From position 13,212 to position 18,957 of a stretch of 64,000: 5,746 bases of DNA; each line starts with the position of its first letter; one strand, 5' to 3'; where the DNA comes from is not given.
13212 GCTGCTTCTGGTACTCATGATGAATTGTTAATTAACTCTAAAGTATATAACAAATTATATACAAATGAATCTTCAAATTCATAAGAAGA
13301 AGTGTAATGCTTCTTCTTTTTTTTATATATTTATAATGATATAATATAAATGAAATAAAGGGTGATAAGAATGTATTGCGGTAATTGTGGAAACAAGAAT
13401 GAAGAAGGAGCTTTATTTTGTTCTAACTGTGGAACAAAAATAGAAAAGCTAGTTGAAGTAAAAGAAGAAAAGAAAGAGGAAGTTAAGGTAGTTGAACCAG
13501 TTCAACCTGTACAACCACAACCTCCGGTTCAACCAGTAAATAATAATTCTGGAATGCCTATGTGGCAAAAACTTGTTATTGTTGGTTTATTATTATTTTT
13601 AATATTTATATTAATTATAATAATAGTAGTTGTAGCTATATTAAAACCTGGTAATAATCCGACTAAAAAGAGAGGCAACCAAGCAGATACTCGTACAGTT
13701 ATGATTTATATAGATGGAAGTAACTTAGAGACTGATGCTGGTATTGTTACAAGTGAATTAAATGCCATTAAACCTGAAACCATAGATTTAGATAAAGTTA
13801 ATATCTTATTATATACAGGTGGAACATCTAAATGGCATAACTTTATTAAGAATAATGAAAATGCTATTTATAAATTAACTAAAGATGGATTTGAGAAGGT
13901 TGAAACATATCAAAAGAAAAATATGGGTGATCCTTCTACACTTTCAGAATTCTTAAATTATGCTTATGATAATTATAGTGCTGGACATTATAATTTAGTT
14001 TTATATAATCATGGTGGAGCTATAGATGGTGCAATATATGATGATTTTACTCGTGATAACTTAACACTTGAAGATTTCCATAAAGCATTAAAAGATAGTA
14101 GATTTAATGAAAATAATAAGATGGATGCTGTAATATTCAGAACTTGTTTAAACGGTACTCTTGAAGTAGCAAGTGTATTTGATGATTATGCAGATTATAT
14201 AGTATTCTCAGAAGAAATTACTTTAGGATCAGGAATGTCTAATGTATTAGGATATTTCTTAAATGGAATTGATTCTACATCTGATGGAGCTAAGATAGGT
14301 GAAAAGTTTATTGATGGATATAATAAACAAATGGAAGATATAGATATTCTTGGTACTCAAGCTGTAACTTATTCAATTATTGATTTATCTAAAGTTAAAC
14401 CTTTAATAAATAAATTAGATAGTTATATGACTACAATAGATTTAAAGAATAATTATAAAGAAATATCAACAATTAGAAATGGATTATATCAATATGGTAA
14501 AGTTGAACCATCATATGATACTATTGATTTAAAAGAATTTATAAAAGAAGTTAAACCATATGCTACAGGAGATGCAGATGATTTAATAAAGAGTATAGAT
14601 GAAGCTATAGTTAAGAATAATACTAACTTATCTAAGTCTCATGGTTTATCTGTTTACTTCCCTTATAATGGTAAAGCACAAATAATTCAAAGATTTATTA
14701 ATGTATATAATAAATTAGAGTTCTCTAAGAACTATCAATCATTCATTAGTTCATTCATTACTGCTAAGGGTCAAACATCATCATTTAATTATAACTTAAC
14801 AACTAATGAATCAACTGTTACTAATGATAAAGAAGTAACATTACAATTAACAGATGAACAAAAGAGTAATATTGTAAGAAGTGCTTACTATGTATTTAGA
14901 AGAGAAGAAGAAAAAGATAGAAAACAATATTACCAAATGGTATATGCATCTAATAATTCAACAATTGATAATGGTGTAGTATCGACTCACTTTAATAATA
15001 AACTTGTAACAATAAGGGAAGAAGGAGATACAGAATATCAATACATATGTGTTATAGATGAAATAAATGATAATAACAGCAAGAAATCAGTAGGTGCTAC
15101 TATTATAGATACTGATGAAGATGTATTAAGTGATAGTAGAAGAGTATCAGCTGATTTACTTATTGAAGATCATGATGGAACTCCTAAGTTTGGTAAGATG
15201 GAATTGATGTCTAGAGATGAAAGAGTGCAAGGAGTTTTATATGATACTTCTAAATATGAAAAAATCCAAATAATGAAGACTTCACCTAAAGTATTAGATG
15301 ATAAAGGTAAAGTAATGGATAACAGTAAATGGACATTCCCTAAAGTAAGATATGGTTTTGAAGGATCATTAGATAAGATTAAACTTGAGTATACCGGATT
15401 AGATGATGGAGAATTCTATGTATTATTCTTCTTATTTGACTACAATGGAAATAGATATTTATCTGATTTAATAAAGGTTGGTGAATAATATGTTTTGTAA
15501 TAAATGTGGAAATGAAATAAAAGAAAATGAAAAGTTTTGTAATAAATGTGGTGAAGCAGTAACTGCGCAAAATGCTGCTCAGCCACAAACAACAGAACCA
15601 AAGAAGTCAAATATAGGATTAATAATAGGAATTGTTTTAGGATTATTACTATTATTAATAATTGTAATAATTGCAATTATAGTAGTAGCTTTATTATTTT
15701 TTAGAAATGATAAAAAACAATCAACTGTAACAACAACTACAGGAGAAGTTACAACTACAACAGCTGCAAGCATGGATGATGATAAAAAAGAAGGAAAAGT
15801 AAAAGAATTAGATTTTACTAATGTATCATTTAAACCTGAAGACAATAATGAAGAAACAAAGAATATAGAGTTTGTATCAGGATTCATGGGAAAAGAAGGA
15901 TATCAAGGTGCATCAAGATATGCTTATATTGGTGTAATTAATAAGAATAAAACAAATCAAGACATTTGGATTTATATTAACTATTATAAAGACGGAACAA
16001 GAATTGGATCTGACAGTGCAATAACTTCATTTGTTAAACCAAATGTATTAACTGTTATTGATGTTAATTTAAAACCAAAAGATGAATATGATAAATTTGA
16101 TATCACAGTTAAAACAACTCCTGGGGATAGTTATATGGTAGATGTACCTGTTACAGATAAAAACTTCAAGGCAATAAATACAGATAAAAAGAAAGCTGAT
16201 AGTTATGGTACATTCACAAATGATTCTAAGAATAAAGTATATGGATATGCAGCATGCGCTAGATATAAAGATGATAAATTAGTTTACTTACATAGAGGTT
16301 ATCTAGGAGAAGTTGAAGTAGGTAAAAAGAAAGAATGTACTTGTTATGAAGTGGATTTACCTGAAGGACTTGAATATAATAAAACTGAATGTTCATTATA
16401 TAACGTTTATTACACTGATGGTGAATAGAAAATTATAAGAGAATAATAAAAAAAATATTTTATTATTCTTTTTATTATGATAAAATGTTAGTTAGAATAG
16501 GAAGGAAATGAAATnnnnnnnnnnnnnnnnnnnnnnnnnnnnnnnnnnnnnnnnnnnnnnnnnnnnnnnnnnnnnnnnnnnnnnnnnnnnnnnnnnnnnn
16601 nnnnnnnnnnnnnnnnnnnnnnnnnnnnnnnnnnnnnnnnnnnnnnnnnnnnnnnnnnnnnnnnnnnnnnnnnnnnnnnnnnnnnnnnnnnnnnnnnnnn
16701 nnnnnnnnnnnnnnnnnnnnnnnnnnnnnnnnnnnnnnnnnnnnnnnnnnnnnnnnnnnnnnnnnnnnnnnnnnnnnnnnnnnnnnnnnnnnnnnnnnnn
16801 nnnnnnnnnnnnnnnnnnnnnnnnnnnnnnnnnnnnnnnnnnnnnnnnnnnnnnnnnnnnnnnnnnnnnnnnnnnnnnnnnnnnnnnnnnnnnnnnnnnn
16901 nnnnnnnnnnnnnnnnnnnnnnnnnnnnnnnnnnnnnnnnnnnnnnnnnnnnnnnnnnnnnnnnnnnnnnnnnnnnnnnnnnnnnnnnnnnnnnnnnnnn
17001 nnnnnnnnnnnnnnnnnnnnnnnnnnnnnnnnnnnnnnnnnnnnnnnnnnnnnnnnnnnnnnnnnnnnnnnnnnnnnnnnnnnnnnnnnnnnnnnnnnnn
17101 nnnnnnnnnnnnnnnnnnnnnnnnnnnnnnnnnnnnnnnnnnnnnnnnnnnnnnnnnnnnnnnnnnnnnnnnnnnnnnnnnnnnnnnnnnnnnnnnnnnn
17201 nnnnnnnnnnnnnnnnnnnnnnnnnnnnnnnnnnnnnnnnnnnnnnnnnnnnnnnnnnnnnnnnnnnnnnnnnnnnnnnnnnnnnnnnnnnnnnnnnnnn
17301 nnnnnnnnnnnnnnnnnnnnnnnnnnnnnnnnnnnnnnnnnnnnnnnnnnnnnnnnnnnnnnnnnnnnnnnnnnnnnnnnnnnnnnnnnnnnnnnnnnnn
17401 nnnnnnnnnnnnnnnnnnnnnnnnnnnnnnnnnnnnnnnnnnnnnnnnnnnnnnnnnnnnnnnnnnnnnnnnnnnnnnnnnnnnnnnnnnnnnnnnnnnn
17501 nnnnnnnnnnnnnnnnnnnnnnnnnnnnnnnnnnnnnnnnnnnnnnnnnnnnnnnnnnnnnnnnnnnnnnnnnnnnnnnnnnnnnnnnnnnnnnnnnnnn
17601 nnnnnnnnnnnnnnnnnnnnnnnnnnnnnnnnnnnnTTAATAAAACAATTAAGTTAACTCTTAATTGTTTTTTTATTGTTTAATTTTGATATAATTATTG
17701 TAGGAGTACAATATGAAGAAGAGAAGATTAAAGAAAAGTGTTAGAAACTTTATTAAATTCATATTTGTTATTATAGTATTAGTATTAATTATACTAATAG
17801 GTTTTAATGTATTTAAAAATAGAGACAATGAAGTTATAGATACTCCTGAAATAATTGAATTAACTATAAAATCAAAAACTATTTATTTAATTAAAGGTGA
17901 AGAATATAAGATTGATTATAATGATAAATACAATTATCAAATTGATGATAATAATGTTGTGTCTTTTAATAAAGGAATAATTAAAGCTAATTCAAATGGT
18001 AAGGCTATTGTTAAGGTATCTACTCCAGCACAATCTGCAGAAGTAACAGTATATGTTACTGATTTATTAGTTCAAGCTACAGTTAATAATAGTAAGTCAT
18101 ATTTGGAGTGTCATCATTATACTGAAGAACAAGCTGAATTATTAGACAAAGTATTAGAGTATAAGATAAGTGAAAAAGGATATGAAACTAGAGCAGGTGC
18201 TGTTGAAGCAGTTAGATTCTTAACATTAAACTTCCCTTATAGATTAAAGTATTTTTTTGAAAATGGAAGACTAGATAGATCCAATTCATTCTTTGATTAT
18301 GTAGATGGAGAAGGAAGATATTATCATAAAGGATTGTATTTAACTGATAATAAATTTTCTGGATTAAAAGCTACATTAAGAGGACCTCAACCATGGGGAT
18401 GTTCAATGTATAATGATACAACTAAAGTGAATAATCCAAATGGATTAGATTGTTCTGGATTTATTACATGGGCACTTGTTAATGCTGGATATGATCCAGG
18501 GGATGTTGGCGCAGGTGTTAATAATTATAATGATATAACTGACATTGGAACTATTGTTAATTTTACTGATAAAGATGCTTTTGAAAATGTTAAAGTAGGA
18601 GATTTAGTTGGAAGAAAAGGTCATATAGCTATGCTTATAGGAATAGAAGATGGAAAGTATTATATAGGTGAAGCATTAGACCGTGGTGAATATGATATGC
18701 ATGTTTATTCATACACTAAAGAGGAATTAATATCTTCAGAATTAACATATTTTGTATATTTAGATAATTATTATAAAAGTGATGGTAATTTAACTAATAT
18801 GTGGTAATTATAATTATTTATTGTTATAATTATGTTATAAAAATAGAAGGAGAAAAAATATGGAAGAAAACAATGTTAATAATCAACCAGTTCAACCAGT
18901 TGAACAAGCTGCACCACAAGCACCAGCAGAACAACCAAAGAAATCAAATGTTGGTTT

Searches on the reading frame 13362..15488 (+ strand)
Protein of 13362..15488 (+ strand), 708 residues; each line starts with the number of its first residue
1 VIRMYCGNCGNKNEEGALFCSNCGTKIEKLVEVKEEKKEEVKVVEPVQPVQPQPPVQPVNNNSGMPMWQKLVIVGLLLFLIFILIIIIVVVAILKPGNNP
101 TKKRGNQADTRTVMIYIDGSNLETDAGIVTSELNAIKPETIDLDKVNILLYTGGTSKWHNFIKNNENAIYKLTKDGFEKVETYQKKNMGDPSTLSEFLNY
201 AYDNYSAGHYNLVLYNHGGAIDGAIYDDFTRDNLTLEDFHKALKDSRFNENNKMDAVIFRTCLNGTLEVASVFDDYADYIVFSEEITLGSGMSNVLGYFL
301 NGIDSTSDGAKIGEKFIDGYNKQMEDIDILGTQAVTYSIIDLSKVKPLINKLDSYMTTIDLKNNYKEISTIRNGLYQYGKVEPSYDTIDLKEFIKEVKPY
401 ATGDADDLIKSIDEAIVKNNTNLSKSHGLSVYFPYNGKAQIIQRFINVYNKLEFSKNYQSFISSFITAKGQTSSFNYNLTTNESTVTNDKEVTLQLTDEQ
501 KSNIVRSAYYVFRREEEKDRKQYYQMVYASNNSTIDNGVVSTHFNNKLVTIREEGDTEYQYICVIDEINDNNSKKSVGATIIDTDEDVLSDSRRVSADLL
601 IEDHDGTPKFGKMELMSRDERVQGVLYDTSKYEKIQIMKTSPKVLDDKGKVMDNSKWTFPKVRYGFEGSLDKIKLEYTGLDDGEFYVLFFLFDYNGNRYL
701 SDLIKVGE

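Call 7: search_protein_families(library=pfam, proteins=[window:13362-15488:+])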
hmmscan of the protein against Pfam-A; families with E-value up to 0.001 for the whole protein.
window:13362-15488:+ (708 aa): 4 families
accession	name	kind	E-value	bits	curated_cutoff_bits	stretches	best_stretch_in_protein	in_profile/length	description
PF03415.19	Peptidase_C11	-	6.2e-30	105.4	25.8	1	116-458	2-350/359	Clostripain family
PF13240.11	Zn_Ribbon_1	-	1.3e-07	31.6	25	1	5-26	1-22/23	zinc-ribbon domain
PF13248.11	Zn_ribbon_3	-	8.1e-05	22.4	27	1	5-27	4-26/26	zinc-ribbon domain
PF12773.13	DZR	-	0.00041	20.9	27.3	1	6-28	1-23/45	Double zinc ribbon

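Call 10: search_protein_families(library=ncbifam, proteins=[window:13362-15488:+], max_evalue=0.01)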
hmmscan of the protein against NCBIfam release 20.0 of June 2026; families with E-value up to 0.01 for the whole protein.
window:13362-15488:+ (708 aa): 2 families
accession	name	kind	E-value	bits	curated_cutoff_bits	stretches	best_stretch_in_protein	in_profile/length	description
TIGR02806.2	clostrip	equivalog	1.8e-07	30.4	550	1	173-273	76-188/472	clostripain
NF049861.1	SCO2400_fam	subfamily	0.0046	17.5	55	1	5-42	3-39/136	SCO2400 family protein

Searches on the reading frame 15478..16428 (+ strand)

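Call 7: search_protein_families(library=pfam, proteins=[window:15478-16428:+])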
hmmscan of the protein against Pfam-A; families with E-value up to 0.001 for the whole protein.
window:15478-16428:+ (316 aa): 3 families
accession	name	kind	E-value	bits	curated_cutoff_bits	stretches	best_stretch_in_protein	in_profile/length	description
PF13240.11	Zn_Ribbon_1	-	5.7e-07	29.6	25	1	6-26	1-21/23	zinc-ribbon domain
PF21827.1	New_glue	-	8.3e-05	22.7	31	1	62-98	5-40/94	New glue protein family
PF12773.13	DZR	-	0.00042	20.8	27.3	1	7-28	1-22/45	Double zinc ribbon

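Call 10: search_protein_families(library=ncbifam, proteins=[window:15478-16428:+], max_evalue=0.01)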
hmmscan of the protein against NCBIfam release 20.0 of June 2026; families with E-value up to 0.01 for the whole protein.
window:15478-16428:+ (316 aa): 7 families
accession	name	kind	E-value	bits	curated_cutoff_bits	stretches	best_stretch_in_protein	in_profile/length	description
NF006283.1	PRK08455.1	equivalog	2.3e-05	24.1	187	1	36-116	8-83/182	flagellar basal body-associated protein FliL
NF053815.1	teico_TcaA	equivalog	5.7e-05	22.1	550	1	7-73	4-73/463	membrane-associated protein TcaA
NF042931.1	SAG1386_EF1546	equivalog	0.00064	19.8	80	1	52-106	29-85/158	SAG1386/EF1546 family surface-associated protein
NF033598.2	elast_bind_EbpS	equivalog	0.00072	18.6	300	1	29-125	289-381/498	elastin-binding protein EbpS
NF011149.0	PRK14559.1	equivalog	0.0025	16.6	374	1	5-93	2-60/642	serine/threonine phosphatase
TIGR00917.1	2A060601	subfamily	0.0043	14.7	1016.5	1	9-107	199-295/1204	NPC intracellular cholesterol transporter 1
NF047418.1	teichoic_AuxB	equivalog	0.0052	15.8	300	1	49-126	121-202/345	lipoteichoic acid stability factor AuxB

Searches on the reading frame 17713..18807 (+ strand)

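Call 10: search_protein_families(library=ncbifam, proteins=[window:17713-18807:+], max_evalue=0.01)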
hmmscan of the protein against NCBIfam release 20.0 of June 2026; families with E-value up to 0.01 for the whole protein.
window:17713-18807:+ (364 aa): 1 family
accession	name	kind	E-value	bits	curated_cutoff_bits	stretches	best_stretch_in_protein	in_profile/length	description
NF033483.0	PknB_PASTA_kin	equivalog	0.0018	17.4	450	1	5-151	325-477/563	Stk1 family PASTA domain-containing Ser/Thr kinase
